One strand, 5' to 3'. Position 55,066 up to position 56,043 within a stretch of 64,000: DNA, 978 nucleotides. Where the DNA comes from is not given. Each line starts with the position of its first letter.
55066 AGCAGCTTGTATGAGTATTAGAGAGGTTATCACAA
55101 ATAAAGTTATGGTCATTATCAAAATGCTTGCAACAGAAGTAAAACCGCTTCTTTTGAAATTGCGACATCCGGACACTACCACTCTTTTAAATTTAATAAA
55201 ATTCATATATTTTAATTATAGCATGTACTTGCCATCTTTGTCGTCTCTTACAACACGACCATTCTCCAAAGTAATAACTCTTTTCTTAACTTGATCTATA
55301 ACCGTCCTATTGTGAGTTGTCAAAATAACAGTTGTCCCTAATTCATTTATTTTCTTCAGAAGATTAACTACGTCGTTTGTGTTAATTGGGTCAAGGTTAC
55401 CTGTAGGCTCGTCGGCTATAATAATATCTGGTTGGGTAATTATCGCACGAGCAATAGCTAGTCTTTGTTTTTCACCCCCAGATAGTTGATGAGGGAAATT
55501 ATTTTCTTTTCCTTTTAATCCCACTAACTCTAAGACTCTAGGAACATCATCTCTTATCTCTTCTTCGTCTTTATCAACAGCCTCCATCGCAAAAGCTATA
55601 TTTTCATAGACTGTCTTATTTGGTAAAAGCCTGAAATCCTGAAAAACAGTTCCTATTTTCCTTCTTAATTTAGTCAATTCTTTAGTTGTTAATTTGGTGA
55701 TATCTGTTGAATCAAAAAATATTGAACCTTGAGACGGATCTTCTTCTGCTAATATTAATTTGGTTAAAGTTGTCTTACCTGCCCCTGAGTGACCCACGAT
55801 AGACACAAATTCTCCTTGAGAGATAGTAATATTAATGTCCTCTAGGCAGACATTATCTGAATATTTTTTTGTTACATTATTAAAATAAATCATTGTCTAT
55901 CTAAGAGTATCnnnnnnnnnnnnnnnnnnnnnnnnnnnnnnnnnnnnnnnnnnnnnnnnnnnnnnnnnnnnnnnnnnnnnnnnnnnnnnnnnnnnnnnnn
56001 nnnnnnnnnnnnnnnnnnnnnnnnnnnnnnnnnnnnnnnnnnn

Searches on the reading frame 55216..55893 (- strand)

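Call 6: search_protein_families(library=pfam, proteins=[window:55216-55893:-], max_evalue=0.01)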
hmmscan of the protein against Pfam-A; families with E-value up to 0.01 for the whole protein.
window:55216-55893:- (225 aa): 13 families
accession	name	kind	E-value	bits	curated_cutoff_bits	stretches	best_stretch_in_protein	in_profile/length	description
PF00005.33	ABC_tran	-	3.6e-40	138.2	25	1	17-164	1-136/137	ABC transporter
PF13304.12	AAA_21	-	1.9e-08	35.2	27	1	134-199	235-303/304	AAA domain, putative AbiEii toxin, Type IV TA system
PF02463.25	SMC_N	-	2.4e-06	27.6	40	1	27-206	24-209/220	RecF/RecN/SMC N terminal domain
PF13175.12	AAA_15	-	0.00016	21.9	32.1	0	16-84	13-83/374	AAA ATPase domain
PF13401.12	AAA_22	-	0.00017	22.4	27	1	26-92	4-33/130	AAA domain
PF00931.28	NB-ARC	-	0.00065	19.5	23.5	1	28-204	19-146/248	NB-ARC domain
PF03193.22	RsgA_GTPase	-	0.00071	19.9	30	1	16-58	96-137/174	RsgA GTPase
PF01637.24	ATPase_2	-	0.00095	19.5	33.2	1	27-127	20-126/225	ATPase domain predominantly from Archaea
PF13191.12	AAA_16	-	0.001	20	32.6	1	25-63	22-58/167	AAA ATPase domain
PF20720.3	nSTAND3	-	0.0011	19.2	27.2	0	23-49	13-39/155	Novel STAND NTPase 3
PF13479.12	AAA_24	-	0.0012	19.1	27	0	173-204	108-139/195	AAA domain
PF06414.18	Zeta_toxin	-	0.005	16.7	22.3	0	30-67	19-56/199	Zeta toxin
PF13166.12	AAA_13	-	0.006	15.8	36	0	151-206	523-581/713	AAA domain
